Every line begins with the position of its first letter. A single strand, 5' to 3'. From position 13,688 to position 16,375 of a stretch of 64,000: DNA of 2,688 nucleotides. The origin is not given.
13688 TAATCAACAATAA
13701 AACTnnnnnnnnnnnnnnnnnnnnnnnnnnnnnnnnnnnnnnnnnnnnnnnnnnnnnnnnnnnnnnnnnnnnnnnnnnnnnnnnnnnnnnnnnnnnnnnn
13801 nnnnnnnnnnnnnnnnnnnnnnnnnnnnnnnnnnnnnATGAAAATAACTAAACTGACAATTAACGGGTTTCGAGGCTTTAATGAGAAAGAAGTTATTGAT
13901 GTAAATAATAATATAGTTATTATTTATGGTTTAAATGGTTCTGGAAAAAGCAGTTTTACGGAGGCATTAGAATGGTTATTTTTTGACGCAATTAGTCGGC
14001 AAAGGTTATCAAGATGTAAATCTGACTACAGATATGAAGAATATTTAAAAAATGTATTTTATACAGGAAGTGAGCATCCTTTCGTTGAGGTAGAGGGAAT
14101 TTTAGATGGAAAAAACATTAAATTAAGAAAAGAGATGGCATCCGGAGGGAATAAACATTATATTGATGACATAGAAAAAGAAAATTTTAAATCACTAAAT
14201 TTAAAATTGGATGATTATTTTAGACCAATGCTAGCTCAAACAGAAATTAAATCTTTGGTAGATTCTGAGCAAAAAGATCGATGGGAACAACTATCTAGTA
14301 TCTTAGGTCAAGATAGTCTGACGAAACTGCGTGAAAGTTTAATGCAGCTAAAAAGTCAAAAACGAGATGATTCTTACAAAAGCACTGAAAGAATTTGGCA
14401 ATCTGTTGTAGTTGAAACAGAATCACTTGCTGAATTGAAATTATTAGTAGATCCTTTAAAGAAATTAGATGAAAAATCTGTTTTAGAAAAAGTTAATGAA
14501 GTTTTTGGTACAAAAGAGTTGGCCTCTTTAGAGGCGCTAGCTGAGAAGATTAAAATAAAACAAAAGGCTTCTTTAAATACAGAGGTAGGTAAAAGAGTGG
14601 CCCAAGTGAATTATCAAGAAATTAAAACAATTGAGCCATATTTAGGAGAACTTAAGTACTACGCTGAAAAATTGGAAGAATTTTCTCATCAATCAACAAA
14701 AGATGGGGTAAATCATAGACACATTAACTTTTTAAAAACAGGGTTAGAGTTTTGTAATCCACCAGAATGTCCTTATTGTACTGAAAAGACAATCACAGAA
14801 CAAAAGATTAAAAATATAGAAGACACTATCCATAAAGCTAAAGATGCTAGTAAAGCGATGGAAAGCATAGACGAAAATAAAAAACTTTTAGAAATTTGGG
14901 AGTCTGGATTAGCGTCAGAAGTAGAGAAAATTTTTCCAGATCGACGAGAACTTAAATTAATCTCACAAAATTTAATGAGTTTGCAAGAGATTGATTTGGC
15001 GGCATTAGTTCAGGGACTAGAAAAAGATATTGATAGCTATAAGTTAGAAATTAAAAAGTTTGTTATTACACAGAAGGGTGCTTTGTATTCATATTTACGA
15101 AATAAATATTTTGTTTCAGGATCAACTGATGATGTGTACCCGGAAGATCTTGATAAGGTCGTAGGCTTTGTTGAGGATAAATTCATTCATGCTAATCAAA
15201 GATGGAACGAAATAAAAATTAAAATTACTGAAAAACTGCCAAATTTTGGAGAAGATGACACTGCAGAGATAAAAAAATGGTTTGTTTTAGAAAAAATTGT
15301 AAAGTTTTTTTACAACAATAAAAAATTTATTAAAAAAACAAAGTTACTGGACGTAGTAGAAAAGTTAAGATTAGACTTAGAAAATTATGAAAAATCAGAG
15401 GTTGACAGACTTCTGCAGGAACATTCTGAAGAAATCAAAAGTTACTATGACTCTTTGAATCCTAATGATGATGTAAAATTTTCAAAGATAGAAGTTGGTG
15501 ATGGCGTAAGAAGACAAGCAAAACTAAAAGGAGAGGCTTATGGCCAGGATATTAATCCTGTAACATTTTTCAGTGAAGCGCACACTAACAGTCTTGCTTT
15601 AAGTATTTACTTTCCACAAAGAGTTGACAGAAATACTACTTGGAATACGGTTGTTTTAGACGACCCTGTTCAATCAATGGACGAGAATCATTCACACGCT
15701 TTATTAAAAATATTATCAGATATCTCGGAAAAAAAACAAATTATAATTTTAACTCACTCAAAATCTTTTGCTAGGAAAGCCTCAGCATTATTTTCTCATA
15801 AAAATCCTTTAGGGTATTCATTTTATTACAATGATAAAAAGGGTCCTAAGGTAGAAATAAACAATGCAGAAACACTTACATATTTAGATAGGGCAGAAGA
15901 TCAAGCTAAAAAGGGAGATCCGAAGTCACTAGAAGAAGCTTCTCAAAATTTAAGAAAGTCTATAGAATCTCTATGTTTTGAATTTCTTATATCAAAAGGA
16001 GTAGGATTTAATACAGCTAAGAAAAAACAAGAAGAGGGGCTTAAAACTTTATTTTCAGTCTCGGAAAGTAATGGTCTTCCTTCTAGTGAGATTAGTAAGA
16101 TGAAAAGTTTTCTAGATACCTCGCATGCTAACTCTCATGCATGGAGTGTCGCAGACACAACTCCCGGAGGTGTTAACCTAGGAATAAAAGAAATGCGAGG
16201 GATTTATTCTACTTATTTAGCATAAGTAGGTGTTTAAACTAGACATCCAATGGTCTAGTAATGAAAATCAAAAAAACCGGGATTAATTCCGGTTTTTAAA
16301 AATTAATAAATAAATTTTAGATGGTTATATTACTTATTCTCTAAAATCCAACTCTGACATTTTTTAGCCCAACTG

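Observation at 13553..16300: AT-rich two-gene island between lepA and recJ: small coupled protein plus Rad50/RloC-like zinc-hook ABC ATPase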

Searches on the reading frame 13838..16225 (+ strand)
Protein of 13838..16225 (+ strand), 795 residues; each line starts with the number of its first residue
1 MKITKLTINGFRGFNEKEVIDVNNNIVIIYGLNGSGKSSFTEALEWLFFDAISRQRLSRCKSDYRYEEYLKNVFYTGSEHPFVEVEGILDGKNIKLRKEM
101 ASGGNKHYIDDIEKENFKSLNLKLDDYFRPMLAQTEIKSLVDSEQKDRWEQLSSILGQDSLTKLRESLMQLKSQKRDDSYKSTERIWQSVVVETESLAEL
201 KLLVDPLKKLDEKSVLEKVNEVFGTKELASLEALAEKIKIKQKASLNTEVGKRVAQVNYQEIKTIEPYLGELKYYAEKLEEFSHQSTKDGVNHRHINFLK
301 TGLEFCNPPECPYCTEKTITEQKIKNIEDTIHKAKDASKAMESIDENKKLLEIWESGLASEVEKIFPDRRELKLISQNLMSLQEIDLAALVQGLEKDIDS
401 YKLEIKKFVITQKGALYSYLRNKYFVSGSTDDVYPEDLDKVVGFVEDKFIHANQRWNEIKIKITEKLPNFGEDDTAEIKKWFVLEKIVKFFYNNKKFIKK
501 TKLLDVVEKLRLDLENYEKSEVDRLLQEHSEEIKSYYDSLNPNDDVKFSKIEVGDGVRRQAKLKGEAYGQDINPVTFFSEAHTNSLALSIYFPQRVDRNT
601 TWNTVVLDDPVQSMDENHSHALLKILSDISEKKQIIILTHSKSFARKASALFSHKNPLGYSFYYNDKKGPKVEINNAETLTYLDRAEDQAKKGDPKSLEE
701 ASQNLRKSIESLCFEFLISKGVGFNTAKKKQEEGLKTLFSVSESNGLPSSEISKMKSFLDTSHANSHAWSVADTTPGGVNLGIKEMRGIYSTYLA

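Call 5: search_protein_families(library=pfam, proteins=[window:13838-16225:+], max_evalue=1)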
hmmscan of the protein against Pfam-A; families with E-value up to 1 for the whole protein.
window:13838-16225:+ (795 aa): 10 families
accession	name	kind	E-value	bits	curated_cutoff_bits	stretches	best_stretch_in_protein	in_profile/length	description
PF02463.25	SMC_N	-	1.6e-15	57.6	40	2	3-50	2-50/220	RecF/RecN/SMC N terminal domain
PF13166.12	AAA_13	-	4.3e-11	42.7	36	2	590-716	511-652/713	AAA domain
PF13476.12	AAA_23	-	2.8e-10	41.6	27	1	5-239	1-167/201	AAA domain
PF13175.12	AAA_15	-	2.1e-09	37.9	32.1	1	1-344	1-263/374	AAA ATPase domain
PF13304.12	AAA_21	-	1.3e-05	25.8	27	1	26-66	1-44/304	AAA domain, putative AbiEii toxin, Type IV TA system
PF13514.12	AAA_27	-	9.7e-05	22.5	22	1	1-51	1-53/206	AAA domain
PF13555.12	AAA_29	-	0.0053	16.9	27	1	13-48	11-46/61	P-loop containing region of AAA domain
PF20720.3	nSTAND3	-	0.011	15.9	27.2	0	23-44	16-37/155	Novel STAND NTPase 3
PF16342.10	DUF4972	-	0.08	13.3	28.8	0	144-189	67-112/128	Domain of unknown function (DUF4972)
PF00611.28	FCH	-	0.94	10.3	27.8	1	160-200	36-75/78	Fes/CIP4, and EFC/F-BAR homology domain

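Call 6: search_protein_families(library=padloc, proteins=[window:13838-16225:+], max_evalue=1)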
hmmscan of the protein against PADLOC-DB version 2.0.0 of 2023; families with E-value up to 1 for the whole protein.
window:13838-16225:+ (795 aa): 42 families (the best 25 are shown)
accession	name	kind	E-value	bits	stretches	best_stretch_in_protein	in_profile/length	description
PDLC03865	LmuB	-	4.6e-33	112.5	2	320-646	664-979/1007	-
PDLC03859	LmuB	-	2.6e-24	84.4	1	1-646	3-590/611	-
PDLC04135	mad3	-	2e-12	45.4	1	2-650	1-333/374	mads_3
PDLC04893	PDC-S06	-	1.7e-11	41.3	2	572-646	616-689/862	-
PDLC04886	PDC-S06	-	2.7e-11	41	3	3-65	2-61/727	-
PDLC02979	AriA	-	2.9e-10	38.5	1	1-348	1-265/373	-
PDLC04892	PDC-S06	-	3.2e-10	36.9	2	4-43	71-111/843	-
PDLC03868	LmuB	-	2.7e-09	33.9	2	5-270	8-269/1035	-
PDLC02714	PbeC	-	3.7e-09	33.9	1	1-53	1-57/651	PbeC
PDLC00090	GajA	-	3.7e-09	33.8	1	1-59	1-59/659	AAA ATPase domain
PDLC03861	LmuB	-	3.7e-09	33.1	2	3-51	210-258/1213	-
PDLC02335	AbiLi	-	5.8e-09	33.4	2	3-54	50-105/326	AbiLi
PDLC00278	PtuA1|PtuA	-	1.1e-08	32.9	1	1-126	1-128/436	AAA ATPase domain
PDLC02980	AriA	-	2.4e-08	32.3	2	26-53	1-29/304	-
PDLC00271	PtuA1|PtuA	-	5.6e-08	30.7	1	1-64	1-63/421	AAA ATPase domain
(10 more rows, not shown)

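Call 7: search_protein_families(library=ncbifam, proteins=[window:13838-16225:+], max_evalue=1)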
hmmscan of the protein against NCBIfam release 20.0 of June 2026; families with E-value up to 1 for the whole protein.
window:13838-16225:+ (795 aa): 28 families (the best 25 are shown)
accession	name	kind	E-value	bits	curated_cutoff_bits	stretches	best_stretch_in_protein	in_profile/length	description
TIGR00611.2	recf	equivalog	7.8e-08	31.9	172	2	3-48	1-45/339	DNA replication/repair protein RecF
TIGR02168.1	SMC_prok_B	equivalog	1.6e-07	29.5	567.35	1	3-47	2-46/1181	chromosome segregation protein SMC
NF002572.0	PRK02224.1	equivalog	1.3e-05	23.7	1087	1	1-44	1-43/888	DNA double-strand break repair ATPase Rad50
NF041035.1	Rad50_Halo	equivalog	1.5e-05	23.6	1000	1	1-101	1-88/883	DNA double-strand break repair ATPase Rad50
TIGR03608.1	L_ocin_972_ABC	subfamily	0.00013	21.5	254.85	1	605-649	156-201/206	putative bacteriocin export ABC transporter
NF010068.0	PRK13548.1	equivalog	0.00024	20.3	261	1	594-638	154-199/261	heme ABC transporter ATP-binding protein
TIGR00972.1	3a0107s01c2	equivalog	0.00028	20.3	343.2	1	603-649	164-210/248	phosphate ABC transporter ATP-binding protein PstB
TIGR02315.1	ABC_phnC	equivalog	0.0003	20.3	266.1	1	605-645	167-209/243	phosphonate ABC transporter ATP-binding protein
NF040873.1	AztA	equivalog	0.00037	20.1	220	1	605-649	141-186/191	zinc ABC transporter ATP-binding protein AztA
TIGR04521.1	ECF_ATPase_2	equivalog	0.00063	18.9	330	1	604-641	165-204/279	energy-coupling factor transporter ATPase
TIGR03411.1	urea_trans_UrtD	equivalog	0.0015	18.2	304.1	1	605-648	165-208/242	urea ABC transporter ATP-binding protein UrtD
TIGR02857.1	CydD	equivalog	0.0015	17.6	435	1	603-649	478-524/529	thiol reductant ABC exporter subunit CydD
NF007027.0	PRK09493.1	equivalog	0.0018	17.7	379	1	604-649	157-203/240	glutamine ABC transporter ATP-binding protein GlnQ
TIGR03375.1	type_I_sec_LssB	subfamily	0.0029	16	693.1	1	604-644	624-664/696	type I secretion system permease/ATPase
TIGR04520.1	ECF_ATPase_1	equivalog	0.0037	16.7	315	0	24-49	28-53/269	energy-coupling factor transporter ATPase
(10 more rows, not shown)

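Call 8: search_solved_structures(query=window:13838-16225:+, max_evalue=0.1, show_alignments=2)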
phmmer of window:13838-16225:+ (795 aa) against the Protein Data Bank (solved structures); distinct sequences matched with E-value up to 0.1: 20.
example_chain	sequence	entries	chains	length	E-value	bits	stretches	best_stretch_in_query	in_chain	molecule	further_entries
1e69_A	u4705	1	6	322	2.5e-08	36.4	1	1-111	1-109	CHROMOSOME SEGREGATION SMC PROTEIN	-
3zgx_A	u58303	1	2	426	2.2e-05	26.7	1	3-54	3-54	CHROMOSOME PARTITION PROTEIN SMC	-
3aux_A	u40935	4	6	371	5.1e-05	25.4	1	5-226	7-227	DNA double-strand break repair rad50 ATPase | DNA double-strand break repair Rad50 ATPase,DNA double-strand break repair Rad50 ATPase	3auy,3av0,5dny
5f3w_B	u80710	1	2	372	0.0001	24.5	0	5-226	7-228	DNA double-strand break repair Rad50 ATPase,DNA double-strand break repair Rad50 ATPase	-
3qf7_A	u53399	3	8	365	0.00022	23.4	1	3-178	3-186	Rad50 | Probable DNA double-strand break repair Rad50 ATPase,Probable DNA double-strand break repa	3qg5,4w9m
5xg3_A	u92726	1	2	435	0.00025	23.2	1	3-232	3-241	Chromosome partition protein Smc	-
5h66_A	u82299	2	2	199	0.00036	22.6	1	3-54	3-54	Chromosome partition protein Smc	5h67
5h68_A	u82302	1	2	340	0.0006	21.9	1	3-53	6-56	Chromosome partition protein Smc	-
4nci_A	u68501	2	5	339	0.00078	21.5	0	1-44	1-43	DNA double-strand break repair Rad50 ATPase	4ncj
3qkt_A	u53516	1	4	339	0.00079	21.5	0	1-44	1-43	DNA double-strand break repair rad50 ATPase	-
4nck_A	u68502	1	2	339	0.001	21.2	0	1-44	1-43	DNA double-strand break repair Rad50 ATPase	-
3qku_A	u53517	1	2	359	0.0014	20.7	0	1-44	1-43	DNA double-strand break repair rad50 ATPase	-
4nch_A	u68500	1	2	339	0.004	19.2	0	1-44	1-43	DNA double-strand break repair Rad50 ATPase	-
3tho_A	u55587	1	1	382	0.0084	18.1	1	3-178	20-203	Probable DNA double-strand break repair Rad50 ATPase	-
8roj_A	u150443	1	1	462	0.014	17.4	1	3-56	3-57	Structural maintenance of chromosomes protein 3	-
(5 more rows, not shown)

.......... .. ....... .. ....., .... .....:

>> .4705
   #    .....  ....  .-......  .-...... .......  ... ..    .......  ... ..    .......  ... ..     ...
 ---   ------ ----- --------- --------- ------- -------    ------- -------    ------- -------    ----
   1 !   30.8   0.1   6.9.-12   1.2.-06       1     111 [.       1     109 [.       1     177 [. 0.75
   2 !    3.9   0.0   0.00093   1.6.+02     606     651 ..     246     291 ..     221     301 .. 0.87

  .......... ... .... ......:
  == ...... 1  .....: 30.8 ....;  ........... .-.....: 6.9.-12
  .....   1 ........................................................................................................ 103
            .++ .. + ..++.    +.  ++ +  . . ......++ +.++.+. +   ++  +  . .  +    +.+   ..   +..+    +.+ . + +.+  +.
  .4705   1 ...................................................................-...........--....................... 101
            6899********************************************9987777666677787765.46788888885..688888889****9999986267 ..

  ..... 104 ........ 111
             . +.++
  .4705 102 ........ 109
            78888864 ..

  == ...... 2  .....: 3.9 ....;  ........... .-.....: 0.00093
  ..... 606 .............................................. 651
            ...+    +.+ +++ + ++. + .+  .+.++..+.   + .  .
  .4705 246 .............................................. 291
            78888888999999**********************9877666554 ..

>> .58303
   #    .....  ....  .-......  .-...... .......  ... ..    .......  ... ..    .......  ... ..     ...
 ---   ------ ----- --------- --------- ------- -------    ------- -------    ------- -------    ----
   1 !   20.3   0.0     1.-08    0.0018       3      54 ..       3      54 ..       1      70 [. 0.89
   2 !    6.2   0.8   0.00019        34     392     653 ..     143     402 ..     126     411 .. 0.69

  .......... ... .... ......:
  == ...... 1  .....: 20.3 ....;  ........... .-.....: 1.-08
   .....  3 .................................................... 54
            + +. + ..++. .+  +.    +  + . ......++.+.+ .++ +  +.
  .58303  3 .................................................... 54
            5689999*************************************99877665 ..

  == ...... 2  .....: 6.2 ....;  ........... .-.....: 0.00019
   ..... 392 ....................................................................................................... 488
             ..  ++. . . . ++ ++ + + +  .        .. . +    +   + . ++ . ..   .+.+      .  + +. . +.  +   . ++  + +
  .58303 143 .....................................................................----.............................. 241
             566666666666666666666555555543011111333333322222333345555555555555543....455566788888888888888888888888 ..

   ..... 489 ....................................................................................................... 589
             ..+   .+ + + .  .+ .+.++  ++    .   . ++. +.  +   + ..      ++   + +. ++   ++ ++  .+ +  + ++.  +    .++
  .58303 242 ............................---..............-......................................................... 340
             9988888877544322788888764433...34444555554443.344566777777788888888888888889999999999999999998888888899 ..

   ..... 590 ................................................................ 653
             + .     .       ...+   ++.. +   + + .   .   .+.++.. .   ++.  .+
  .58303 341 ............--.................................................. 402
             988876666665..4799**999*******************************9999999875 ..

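Call 9: find_homologous_proteins(query=window:13838-16225:+)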
Query window:13838-16225:+ (795 aa): 100 proteins with E <= 0.001 among 8000 candidates.
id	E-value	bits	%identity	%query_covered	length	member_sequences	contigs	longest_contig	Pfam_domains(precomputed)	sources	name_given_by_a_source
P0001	0.0e+0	1755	100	100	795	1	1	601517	PF13175.13,PF13476.13,PF02463.26,PF13166.13,PF13304.13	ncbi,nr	ncbi:MAG: AAA family ATPase [Candidatus Buchananbacteria bacterium]|nr:AAA family ATPase [Candidatus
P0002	2.9e-261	888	52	100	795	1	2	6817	PF13514.13,PF13175.13,PF13476.13,PF02463.26,PF13166.13,PF13304.13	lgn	-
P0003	2.4e-259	881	52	100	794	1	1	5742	PF13514.13,PF13476.13,PF02463.26,PF13304.13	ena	-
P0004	3.7e-259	881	51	100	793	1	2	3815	PF13514.13,PF13175.13,PF13476.13,PF02463.26,PF13166.13,PF13304.13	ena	-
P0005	1.0e-258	879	52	100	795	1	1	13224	PF13514.13,PF13175.13,PF13476.13,PF02463.26,PF13304.13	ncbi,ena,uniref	ncbi:MAG TPA: AAA family ATPase [Candidatus Wunengus sp. YC60]|uniref:AAA family ATPase n=1 Tax=Cand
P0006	1.6e-258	879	51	100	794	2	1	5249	PF13514.13,PF13476.13,PF02463.26,PF13166.13,PF13304.13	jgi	-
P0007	3.6e-257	874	51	100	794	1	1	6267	PF13514.13,PF13175.13,PF13476.13,PF02463.26,PF13166.13,PF13304.13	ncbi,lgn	ncbi:MAG: AAA family ATPase [Patescibacteria group bacterium]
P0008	5.1e-257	874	51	100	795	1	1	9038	PF13514.13,PF13175.13,PF13476.13,PF02463.26,PF13166.13,PF13304.13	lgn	-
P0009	3.2e-256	871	52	97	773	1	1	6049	PF13476.13,PF02463.26,PF13166.13,PF13304.13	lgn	-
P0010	1.3e-255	869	50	100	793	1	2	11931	PF13175.13,PF13476.13,PF02463.26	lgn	-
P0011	2.7e-255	868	51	100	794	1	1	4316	PF13476.13,PF02463.26,PF13166.13,PF13304.13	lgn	-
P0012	5.5e-255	867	51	100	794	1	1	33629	PF13476.13,PF02463.26,PF13166.13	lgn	-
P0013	2.7e-254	865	51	100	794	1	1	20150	PF13514.13,PF13175.13,PF13476.13,PF02463.26,PF13166.13,PF13304.13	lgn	-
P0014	5.3e-254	864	50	100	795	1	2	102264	PF13476.13,PF02463.26,PF13166.13,PF13304.13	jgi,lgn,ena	-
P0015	7.4e-254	863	51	100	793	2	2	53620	PF13514.13,PF13175.13,PF13476.13,PF02463.26,PF13166.13,PF13304.13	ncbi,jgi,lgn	-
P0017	1.4e-253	862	51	100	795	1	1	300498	PF13514.13,PF13175.13,PF13476.13,PF02463.26,PF13166.13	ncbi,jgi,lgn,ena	ncbi:MAG: AAA family ATPase [Candidatus Omnitrophota bacterium]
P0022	1.3e-249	849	49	100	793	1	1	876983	PF13514.13,PF13175.13,PF13476.13,PF02463.26,PF13166.13,PF13304.13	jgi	jgi:DNA repair exonuclease SbcCD ATPase subunit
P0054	4.2e-160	553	39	100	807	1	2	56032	PF13175.13,PF13476.13,PF02463.26,PF13166.13,PF13304.13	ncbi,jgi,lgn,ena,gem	ncbi:MAG: AAA family ATPase [Patescibacteria group bacterium]|jgi:energy-coupling factor transporter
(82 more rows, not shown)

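Call 11: find_encoding_contigs(protein=P0017, flank=6000, max_places=2)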
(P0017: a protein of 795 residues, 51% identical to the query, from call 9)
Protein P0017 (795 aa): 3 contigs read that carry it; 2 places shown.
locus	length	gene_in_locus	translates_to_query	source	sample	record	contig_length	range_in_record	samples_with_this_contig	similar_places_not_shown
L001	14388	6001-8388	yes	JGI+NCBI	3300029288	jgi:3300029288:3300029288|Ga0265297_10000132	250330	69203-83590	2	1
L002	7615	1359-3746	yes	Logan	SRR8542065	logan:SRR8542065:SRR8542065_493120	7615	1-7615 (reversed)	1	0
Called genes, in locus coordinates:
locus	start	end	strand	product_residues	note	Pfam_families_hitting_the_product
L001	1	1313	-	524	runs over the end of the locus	PF00239:Resolvase, PF07508:Recombinase, PF13408:Zn_ribbon_recom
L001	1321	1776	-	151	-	PF11149:DUF2924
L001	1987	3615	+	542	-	PF01555:N6_N4_Mtase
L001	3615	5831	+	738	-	PF00270:DEAD, PF04851:ResIII, PF18766:SWI2_SNF2 (weak)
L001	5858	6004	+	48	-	-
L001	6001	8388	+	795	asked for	PF02463:SMC_N, PF13166:AAA_13, PF13175:AAA_15 (faint), PF13476:AAA_23 (weak), PF13514:AAA_27 (faint)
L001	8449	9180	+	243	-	PF05708:Peptidase_C92 (faint)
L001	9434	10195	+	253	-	PF12844:HTH_19, PF13560:HTH_31, PF13744:HTH_37 (weak), PF01381:HTH_3, PF13443:HTH_26, PF13274:SocA_Panacea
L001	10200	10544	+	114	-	-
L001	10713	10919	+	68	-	-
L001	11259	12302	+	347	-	PF18306:LDcluster4, PF03641:Lysine_decarbox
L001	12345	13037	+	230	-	PF00072:Response_reg, PF23198:PDE8A_N, PF00486:Trans_reg_C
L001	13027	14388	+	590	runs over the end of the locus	PF00672:HAMP, PF14501:HATPase_c_5 (faint), PF00989:PAS (weak), PF13596:PAS_10 (weak), PF13426:PAS_9 (faint), PF00512:HisKA, PF02518:HATPase_c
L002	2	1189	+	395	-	?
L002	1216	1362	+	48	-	-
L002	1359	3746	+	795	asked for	PF02463:SMC_N, PF13166:AAA_13, PF13175:AAA_15 (faint), PF13476:AAA_23 (weak), PF13514:AAA_27 (faint)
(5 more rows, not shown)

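Call 12: find_encoding_contigs(protein=P0022, flank=6000, max_places=2)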
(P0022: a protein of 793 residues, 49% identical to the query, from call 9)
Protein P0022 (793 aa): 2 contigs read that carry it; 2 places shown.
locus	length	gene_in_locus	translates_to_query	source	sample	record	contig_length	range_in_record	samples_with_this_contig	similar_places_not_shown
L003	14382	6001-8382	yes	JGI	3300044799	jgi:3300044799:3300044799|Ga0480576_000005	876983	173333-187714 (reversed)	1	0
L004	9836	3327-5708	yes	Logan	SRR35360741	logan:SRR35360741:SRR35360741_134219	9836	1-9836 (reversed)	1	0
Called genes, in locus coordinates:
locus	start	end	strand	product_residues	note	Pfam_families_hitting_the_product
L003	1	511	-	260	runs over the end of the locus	-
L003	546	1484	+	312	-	PF02811:PHP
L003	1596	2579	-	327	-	PF06067:DUF932 (weak)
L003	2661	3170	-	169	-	PF03703:bPH_2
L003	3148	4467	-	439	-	PF02534:T4SS-DNA_transf (faint), PF01935:DUF87 (weak), PF10412:TrwB_AAD_bind, PF12696:TraG-D_C (weak)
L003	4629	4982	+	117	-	-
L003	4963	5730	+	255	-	PF01930:Cas_Cas4 (faint), PF12705:PDDEXK_1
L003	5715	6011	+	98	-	-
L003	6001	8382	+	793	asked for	PF02463:SMC_N, PF13175:AAA_15 (faint), PF13476:AAA_23, PF13514:AAA_27 (weak), PF13304:AAA_21 (faint), PF13166:AAA_13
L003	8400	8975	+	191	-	-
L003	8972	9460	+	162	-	-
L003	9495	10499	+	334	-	-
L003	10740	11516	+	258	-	-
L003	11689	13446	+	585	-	PF00239:Resolvase, PF07508:Recombinase, PF13408:Zn_ribbon_recom (weak)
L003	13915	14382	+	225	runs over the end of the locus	-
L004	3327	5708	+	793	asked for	PF02463:SMC_N, PF13175:AAA_15 (faint), PF13476:AAA_23, PF13514:AAA_27 (weak), PF13304:AAA_21 (faint), PF13166:AAA_13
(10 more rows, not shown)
